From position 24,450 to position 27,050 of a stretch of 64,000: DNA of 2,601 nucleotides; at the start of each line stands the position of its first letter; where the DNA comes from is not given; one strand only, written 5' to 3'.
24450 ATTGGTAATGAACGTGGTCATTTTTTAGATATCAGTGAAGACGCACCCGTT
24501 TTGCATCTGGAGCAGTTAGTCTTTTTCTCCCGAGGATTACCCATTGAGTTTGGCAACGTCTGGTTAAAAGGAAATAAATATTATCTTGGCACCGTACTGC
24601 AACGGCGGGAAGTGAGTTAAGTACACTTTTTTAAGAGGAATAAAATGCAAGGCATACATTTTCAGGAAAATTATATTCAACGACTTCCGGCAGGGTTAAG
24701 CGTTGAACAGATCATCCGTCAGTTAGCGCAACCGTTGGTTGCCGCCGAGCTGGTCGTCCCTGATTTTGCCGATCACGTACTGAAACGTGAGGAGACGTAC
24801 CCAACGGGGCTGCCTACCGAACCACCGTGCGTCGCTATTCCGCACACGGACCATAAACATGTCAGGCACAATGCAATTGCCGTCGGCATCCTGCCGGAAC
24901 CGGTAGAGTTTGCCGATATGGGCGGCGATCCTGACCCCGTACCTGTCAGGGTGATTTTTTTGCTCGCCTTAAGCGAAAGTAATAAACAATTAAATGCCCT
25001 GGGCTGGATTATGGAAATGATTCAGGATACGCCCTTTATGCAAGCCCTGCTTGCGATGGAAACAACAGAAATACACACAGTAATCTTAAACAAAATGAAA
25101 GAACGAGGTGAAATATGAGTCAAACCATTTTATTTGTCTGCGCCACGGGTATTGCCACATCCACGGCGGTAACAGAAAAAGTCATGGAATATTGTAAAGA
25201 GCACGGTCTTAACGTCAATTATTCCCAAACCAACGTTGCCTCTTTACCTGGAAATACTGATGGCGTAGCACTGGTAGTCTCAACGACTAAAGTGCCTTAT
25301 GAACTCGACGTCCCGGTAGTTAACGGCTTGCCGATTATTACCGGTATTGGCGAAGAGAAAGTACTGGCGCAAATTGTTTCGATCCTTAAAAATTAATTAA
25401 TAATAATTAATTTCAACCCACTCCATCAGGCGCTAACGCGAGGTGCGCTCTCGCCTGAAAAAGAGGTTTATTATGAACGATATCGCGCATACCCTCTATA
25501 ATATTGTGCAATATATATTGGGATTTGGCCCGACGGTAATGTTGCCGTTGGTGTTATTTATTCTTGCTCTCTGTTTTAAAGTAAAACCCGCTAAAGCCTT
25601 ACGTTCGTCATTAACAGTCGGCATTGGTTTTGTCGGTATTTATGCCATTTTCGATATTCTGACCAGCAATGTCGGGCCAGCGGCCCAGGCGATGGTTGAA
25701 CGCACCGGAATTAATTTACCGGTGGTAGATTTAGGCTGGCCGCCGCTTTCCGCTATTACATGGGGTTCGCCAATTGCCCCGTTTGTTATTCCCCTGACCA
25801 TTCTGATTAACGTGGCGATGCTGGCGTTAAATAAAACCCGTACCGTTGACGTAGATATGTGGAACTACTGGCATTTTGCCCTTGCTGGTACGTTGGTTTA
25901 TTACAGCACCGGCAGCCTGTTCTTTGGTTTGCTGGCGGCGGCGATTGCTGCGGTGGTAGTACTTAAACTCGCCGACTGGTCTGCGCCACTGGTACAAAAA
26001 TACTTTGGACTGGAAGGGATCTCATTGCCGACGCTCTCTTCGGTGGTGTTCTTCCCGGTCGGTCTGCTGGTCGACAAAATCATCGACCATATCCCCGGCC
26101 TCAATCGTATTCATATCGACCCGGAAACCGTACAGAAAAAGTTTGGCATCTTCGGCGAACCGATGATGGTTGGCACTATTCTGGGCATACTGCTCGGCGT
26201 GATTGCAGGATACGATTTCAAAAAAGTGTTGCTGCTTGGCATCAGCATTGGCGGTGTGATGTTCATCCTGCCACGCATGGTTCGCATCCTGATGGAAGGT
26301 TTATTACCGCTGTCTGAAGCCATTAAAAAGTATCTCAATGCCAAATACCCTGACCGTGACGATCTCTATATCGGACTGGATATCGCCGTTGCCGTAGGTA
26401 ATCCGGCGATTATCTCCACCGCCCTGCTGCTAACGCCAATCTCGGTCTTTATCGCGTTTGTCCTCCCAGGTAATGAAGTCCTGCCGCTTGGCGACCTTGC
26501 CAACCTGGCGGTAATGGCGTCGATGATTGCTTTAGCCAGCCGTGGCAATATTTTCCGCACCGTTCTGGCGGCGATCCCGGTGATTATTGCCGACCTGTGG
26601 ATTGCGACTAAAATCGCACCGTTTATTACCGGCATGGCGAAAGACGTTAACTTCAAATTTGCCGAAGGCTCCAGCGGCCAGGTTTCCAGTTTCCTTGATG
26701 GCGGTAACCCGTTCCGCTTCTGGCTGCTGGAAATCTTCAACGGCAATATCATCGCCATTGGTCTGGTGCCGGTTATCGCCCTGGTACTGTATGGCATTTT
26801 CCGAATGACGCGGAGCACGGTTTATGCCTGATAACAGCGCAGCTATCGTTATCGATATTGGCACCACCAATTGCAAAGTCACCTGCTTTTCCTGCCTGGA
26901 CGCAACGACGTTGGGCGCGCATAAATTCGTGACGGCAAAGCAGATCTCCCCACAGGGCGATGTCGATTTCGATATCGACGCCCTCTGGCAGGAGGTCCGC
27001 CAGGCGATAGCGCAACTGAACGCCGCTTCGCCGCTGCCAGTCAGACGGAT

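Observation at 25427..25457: GC-rich nested hairpin in the EIIB–EIIC spacer of the PTS operon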

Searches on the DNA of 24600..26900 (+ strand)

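Call 4: search_dna_similar(query=window:24600-26900:+, collection=ecoli_genomes, mode=near, max_rows=15)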
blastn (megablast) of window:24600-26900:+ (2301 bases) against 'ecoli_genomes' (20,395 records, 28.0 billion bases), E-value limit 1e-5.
Records with a match: 1637; places in all: 1637; records where one place covers at least 80% of the query: 1633.
Genomes with a match: 1637 of 5426; with a place that covers at least 80% of the query: 1633. Places per genome that has any: lowest 1, median 1, highest 1. On chromosomes: 1637 places; on plasmids: 0.
Best place of each record, by identity: >=99% 195; 95-99% 1442.
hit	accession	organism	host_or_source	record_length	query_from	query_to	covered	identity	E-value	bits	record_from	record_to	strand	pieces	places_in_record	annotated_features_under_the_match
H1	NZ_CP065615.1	Escherichia coli strain FDAARGOS_943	missing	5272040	1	2301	100%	100.0%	0e+0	4244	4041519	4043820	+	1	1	PTS galactitol transporter subunit IIC | PTS sugar transporter subunit IIA | PTS sugar transporter subunit IIB | FGGY-family carbohydrate kinase | GntR family transcriptional regulator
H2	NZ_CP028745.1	Escherichia coli strain A30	Papio cynocephalus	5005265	1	2301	100%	100.0%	0e+0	4244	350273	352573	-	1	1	PTS galactitol transporter subunit IIC | PTS sugar transporter subunit IIA | PTS sugar transporter subunit IIB | FGGY-family carbohydrate kinase | GntR family transcriptional regulator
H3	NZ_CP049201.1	Escherichia coli strain PapRG-04-4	Papio papio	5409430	1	2301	100%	99.9%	0e+0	4239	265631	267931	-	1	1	PTS galactitol transporter subunit IIC | PTS sugar transporter subunit IIA | PTS sugar transporter subunit IIB | FGGY-family carbohydrate kinase | GntR family transcriptional regulator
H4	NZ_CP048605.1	Escherichia coli strain PapRG-06-5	Papio papio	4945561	1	2301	100%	99.9%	0e+0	4239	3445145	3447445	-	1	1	PTS galactitol transporter subunit IIC | PTS sugar transporter subunit IIA | PTS sugar transporter subunit IIB | FGGY-family carbohydrate kinase | GntR family transcriptional regulator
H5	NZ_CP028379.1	Escherichia coli O145 str. RM9872 strain RM9872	Bos taurus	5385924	1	2301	100%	99.9%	0e+0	4233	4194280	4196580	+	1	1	PTS galactitol transporter subunit IIC | PTS sugar transporter subunit IIA | PTS sugar transporter subunit IIB | FGGY-family carbohydrate kinase | GntR family transcriptional regulator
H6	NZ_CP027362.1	Escherichia coli strain 95-3192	missing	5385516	1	2301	100%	99.9%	0e+0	4233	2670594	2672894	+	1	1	PTS galactitol transporter subunit IIC | PTS sugar transporter subunit IIA | PTS sugar transporter subunit IIB | FGGY-family carbohydrate kinase | GntR family transcriptional regulator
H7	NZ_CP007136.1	Escherichia coli O145:H28 str. RM12581 strain RM12581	lettuce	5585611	1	2301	100%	99.9%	0e+0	4233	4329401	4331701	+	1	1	PTS galactitol transporter subunit IIC | PTS sugar transporter subunit IIA | PTS sugar transporter subunit IIB | FGGY-family carbohydrate kinase | GntR family transcriptional regulator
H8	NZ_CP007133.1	Escherichia coli O145:H28 str. RM12761 strain RM12761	ice cream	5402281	1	2301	100%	99.9%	0e+0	4233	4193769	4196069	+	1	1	PTS galactitol transporter subunit IIC | PTS sugar transporter subunit IIA | PTS sugar transporter subunit IIB | FGGY-family carbohydrate kinase | GntR family transcriptional regulator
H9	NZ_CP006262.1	Escherichia coli O145:H28 str. RM13516 strain RM13516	Homo sapiens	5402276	1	2301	100%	99.9%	0e+0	4233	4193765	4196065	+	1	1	PTS galactitol transporter subunit IIC | PTS sugar transporter subunit IIA | PTS sugar transporter subunit IIB | FGGY-family carbohydrate kinase | GntR family transcriptional regulator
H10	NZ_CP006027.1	Escherichia coli O145:H28 str. RM13514 strain RM13514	Homo sapiens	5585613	1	2301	100%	99.9%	0e+0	4233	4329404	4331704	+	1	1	PTS galactitol transporter subunit IIC | PTS sugar transporter subunit IIA | PTS sugar transporter subunit IIB | FGGY-family carbohydrate kinase | GntR family transcriptional regulator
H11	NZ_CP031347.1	Escherichia coli O145 strain RM9873-C1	cattle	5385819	1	2301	100%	99.9%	0e+0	4233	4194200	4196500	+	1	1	PTS galactitol transporter subunit IIC | PTS sugar transporter subunit IIA | PTS sugar transporter subunit IIB | FGGY-family carbohydrate kinase | GntR family transcriptional regulator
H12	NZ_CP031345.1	Escherichia coli O145 strain RM12367-C1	creek water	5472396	1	2301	100%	99.9%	0e+0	4233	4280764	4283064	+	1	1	PTS galactitol transporter subunit IIC | PTS sugar transporter subunit IIA | PTS sugar transporter subunit IIB | FGGY-family carbohydrate kinase | GntR family transcriptional regulator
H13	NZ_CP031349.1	Escherichia coli O145 strain RM9467-C1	Cattle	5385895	1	2301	100%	99.9%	0e+0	4233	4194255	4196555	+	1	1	PTS galactitol transporter subunit IIC | PTS sugar transporter subunit IIA | PTS sugar transporter subunit IIB | FGGY-family carbohydrate kinase | GntR family transcriptional regulator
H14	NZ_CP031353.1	Escherichia coli O145 strain RM9154-C1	Cattle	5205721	1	2301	100%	99.9%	0e+0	4233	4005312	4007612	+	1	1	PTS galactitol transporter subunit IIC | PTS sugar transporter subunit IIA | PTS sugar transporter subunit IIB | FGGY-family carbohydrate kinase | GntR family transcriptional regulator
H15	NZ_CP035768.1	Escherichia coli O145 strain RM11626-C1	Cattle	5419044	1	2301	100%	99.9%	0e+0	4233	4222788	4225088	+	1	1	PTS galactitol transporter subunit IIC | PTS sugar transporter subunit IIA | PTS sugar transporter subunit IIB | FGGY-family carbohydrate kinase | GntR family transcriptional regulator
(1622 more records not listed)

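Call 5: get_annotated_region(hit=H1, flank=8000)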
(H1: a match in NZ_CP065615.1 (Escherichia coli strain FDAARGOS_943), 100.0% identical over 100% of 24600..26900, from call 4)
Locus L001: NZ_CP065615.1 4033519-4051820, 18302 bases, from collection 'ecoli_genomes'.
description: Escherichia coli strain FDAARGOS_943 chromosome, complete genome
organism: Escherichia coli strain FDAARGOS_943 (NCBI taxid 562)
replicon: chromosome; assembly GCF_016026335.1
host: missing; source: missing; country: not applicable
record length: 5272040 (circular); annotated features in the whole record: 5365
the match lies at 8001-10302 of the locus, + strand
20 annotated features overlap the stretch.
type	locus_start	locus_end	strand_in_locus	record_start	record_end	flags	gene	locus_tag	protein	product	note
CDS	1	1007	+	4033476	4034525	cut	yhhT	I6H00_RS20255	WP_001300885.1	AI-2E family transporter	-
CDS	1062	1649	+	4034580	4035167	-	acpT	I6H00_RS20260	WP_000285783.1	4'-phosphopantetheinyl transferase AcpT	-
CDS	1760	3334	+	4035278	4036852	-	nikA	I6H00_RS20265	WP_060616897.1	nickel ABC transporter substrate-binding protein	-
CDS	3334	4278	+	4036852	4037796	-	nikB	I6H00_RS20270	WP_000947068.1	nickel ABC transporter permease subunit NikB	-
CDS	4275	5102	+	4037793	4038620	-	nikC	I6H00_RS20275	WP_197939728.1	nickel ABC transporter permease subunit NikC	-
CDS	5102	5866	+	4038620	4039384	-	nikD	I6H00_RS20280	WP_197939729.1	nickel import ATP-binding protein NikD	-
CDS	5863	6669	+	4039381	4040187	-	nikE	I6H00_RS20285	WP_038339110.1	nickel import ATP-binding protein NikE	-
CDS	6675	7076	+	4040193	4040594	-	nikR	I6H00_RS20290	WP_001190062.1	nickel-responsive transcriptional regulator NikR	-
CDS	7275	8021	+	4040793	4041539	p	-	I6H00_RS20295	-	GntR family transcriptional regulator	internal stop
CDS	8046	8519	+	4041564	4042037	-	-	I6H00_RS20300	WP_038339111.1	PTS sugar transporter subunit IIA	-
CDS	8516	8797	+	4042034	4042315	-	-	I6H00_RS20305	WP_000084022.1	PTS sugar transporter subunit IIB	-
CDS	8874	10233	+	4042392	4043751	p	-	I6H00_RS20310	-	PTS galactitol transporter subunit IIC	frameshifted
CDS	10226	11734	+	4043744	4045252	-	-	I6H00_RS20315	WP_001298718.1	FGGY-family carbohydrate kinase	-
CDS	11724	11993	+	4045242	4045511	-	-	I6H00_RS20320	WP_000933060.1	HPr family phosphocarrier protein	-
CDS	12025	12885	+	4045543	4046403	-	-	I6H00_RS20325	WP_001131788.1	class II aldolase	-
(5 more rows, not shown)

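Call 7: search_dna_similar(query=window:25397-25472:+, collection=ecoli_genomes, mode=distant, max_rows=30, rows=spread, max_evalue=10)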
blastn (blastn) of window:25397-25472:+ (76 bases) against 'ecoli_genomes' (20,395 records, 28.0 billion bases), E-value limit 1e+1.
Records with a match: 1633; places in all: 1633; records where one place covers at least 80% of the query: 1633.
Genomes with a match: 1633 of 5426; with a place that covers at least 80% of the query: 1633. Places per genome that has any: lowest 1, median 1, highest 1. On chromosomes: 1633 places; on plasmids: 0.
Best place of each record, by identity: >=99% 1001; 95-99% 632.
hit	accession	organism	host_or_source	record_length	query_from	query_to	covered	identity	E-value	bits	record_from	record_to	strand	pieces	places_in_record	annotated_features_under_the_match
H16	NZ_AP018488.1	Escherichia coli O157:H7 strain PV15-279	Homo sapiens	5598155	1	76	100%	100.0%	3e-30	138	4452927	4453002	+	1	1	none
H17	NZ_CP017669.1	Escherichia coli O157:H7 strain PA20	stool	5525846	1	76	100%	100.0%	3e-30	138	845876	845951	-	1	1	none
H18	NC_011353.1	Escherichia coli O157:H7 str. EC4115 strain EC4115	-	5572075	1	76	100%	100.0%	3e-30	138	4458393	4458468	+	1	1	none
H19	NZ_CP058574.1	Escherichia coli strain EC1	Homo sapiens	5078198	1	76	100%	100.0%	3e-30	138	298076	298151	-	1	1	none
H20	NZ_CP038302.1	Escherichia coli O157:H7 strain SS TX 313-1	cattle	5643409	1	76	100%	100.0%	3e-30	138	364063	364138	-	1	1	none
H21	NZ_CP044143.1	Escherichia coli O157 strain AR-0429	missing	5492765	1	76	100%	100.0%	3e-30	138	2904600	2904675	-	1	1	none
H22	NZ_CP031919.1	Escherichia coli O145:NM strain FWSEC0002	Homo sapiens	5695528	1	76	100%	100.0%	3e-30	138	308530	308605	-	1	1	none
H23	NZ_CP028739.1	Escherichia coli strain A36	Pseudomys apodemoides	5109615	1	76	100%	100.0%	3e-30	138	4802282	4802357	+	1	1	none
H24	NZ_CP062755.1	Escherichia coli O157:H7 strain Z903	Bovine Faeces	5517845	1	76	100%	100.0%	3e-30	138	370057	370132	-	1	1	none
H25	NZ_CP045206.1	Escherichia coli strain DE17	Duck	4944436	1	76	100%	100.0%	3e-30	138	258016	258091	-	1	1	none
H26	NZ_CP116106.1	Escherichia coli strain DETEC-P829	ICU patient rectal swab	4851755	1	76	100%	100.0%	3e-30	138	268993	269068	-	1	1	none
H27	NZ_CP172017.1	Escherichia coli strain EcN_Sk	Homo sapiens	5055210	1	76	100%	100.0%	3e-30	138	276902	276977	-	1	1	none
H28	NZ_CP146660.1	Escherichia coli strain MS 57-2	Homo sapiens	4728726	1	76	100%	100.0%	3e-30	138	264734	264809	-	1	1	none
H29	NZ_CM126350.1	Escherichia coli strain DLL557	clinical isolate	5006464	1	76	100%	100.0%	3e-30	138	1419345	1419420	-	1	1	none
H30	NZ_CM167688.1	Escherichia coli strain NCCP 13914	Homo sapiens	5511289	1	76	100%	100.0%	3e-30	138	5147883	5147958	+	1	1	none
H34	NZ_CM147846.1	Escherichia coli strain 32F4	Calf of Bos taurus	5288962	1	76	100%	98.7%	1e-28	133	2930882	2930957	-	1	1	none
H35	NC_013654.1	Escherichia coli SE15 strain SE15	-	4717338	1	76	100%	97.4%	1e-27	129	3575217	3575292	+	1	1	none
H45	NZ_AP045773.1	Escherichia coli strain 23CRST013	Homo sapiens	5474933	5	76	95%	98.6%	2e-26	126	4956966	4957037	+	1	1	none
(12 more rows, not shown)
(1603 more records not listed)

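Call 9: get_annotated_region(hit=H35, flank=3000)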
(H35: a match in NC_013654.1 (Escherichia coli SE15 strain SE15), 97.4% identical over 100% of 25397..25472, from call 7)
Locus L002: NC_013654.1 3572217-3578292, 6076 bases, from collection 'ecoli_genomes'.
description: Escherichia coli SE15, complete sequence
organism: Escherichia coli SE15 strain SE15 (NCBI taxid 431946)
replicon: chromosome; assembly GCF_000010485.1
host: -; source: -; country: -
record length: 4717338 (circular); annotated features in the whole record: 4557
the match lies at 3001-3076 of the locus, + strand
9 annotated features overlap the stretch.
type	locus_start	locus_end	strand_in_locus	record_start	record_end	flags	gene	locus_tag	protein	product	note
CDS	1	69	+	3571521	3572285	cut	nikD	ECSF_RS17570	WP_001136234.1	nickel import ATP-binding protein NikD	-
CDS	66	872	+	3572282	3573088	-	nikE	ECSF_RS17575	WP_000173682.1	nickel import ATP-binding protein NikE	-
CDS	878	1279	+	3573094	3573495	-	nikR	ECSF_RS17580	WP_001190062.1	nickel-responsive transcriptional regulator NikR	-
CDS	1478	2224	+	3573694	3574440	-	-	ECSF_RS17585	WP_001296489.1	GntR family transcriptional regulator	-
CDS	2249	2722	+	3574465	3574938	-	-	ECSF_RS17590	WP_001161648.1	PTS sugar transporter subunit IIA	-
CDS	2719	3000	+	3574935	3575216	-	-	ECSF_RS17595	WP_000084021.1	PTS sugar transporter subunit IIB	-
CDS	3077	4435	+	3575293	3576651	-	-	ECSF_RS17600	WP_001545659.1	PTS galactitol transporter subunit IIC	-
CDS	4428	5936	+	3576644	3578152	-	-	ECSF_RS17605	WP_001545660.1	FGGY-family carbohydrate kinase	-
CDS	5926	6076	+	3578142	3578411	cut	-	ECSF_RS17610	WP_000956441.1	HPr family phosphocarrier protein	-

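Call 10: get_annotated_region(hit=H34, flank=300)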
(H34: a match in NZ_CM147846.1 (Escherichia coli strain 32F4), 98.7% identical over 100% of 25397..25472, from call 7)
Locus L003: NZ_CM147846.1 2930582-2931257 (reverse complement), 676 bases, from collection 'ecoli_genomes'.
description: Escherichia coli strain 32F4 chromosome, whole genome shotgun sequence
organism: Escherichia coli strain 32F4 (NCBI taxid 562)
replicon: chromosome; assembly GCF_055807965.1
host: -; source: Calf of Bos taurus; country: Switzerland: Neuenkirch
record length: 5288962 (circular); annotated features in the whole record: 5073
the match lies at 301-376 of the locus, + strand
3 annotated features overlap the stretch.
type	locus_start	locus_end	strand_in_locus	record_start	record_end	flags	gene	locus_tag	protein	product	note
CDS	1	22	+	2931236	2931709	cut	-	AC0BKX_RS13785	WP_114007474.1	PTS sugar transporter subunit IIA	-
CDS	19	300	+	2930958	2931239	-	-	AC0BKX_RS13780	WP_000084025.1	PTS sugar transporter subunit IIB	-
CDS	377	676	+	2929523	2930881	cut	-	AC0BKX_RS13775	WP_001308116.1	PTS galactitol transporter subunit IIC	-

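Call 11: get_annotated_region(hit=H45, flank=300)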
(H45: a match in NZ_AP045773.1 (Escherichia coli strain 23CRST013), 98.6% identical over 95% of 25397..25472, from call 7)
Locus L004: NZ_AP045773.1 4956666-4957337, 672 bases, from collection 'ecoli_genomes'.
description: Escherichia coli strain 23CRST013 chromosome, complete genome
organism: Escherichia coli strain 23CRST013 (NCBI taxid 562)
replicon: chromosome; assembly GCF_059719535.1
host: Homo sapiens; source: feces; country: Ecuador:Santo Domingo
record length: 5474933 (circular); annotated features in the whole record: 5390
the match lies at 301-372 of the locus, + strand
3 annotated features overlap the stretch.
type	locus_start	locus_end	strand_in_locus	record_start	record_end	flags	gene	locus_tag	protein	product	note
CDS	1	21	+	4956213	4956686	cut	-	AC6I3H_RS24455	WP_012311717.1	PTS sugar transporter subunit IIA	-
CDS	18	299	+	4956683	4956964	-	-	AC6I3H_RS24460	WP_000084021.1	PTS sugar transporter subunit IIB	-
CDS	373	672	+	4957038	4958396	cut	-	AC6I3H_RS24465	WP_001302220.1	PTS galactitol transporter subunit IIC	-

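Call 17: search_rna_families(source=window, start=25300, end=25600, threshold=evalue, max_evalue=10)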
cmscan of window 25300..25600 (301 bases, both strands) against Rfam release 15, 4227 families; matches with E-value up to 10: 1.
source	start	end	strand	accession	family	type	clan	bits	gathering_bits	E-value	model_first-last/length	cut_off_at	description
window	25414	25543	+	RF01639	ceN49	Gene; snRNA; snoRNA; HACA-box;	-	14.9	65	0.98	1-134/134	no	Caenorhabditis snoRNA ceN49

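Call 28: get_annotated_region(hit=H18, flank=4500)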
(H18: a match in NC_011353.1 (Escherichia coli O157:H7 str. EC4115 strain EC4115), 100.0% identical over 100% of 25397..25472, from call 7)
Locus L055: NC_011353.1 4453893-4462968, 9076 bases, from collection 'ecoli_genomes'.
description: Escherichia coli O157:H7 str. EC4115, complete sequence
organism: Escherichia coli O157:H7 str. EC4115 strain EC4115 (NCBI taxid 444450)
replicon: chromosome; assembly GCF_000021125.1
host: -; source: -; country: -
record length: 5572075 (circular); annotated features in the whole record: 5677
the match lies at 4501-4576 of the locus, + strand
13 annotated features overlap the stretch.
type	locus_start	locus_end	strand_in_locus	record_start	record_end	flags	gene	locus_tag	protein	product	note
CDS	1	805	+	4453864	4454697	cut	nikC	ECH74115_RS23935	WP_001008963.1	nickel ABC transporter permease subunit NikC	-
CDS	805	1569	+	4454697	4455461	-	nikD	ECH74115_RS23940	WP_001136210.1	nickel import ATP-binding protein NikD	-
CDS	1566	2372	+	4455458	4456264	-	nikE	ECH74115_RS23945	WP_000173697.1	nickel import ATP-binding protein NikE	-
CDS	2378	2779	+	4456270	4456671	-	nikR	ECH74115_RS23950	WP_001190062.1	nickel-responsive transcriptional regulator NikR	-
CDS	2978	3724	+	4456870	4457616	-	-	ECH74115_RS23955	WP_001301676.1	GntR family transcriptional regulator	-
CDS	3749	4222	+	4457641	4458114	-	-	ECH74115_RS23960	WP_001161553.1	PTS sugar transporter subunit IIA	-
CDS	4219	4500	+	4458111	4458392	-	-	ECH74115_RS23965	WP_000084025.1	PTS sugar transporter subunit IIB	-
CDS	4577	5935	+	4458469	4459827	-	-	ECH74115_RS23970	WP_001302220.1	PTS galactitol transporter subunit IIC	-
CDS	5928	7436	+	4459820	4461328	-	-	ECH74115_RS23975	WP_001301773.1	FGGY-family carbohydrate kinase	-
CDS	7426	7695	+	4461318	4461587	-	-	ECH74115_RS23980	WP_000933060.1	HPr family phosphocarrier protein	-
CDS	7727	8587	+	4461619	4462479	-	-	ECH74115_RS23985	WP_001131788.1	class II aldolase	-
CDS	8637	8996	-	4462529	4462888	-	-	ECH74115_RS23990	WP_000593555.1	type II toxin-antitoxin system HicB family antitoxin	-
CDS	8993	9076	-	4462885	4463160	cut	-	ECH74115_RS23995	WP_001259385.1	type II toxin-antitoxin system HicA family toxin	-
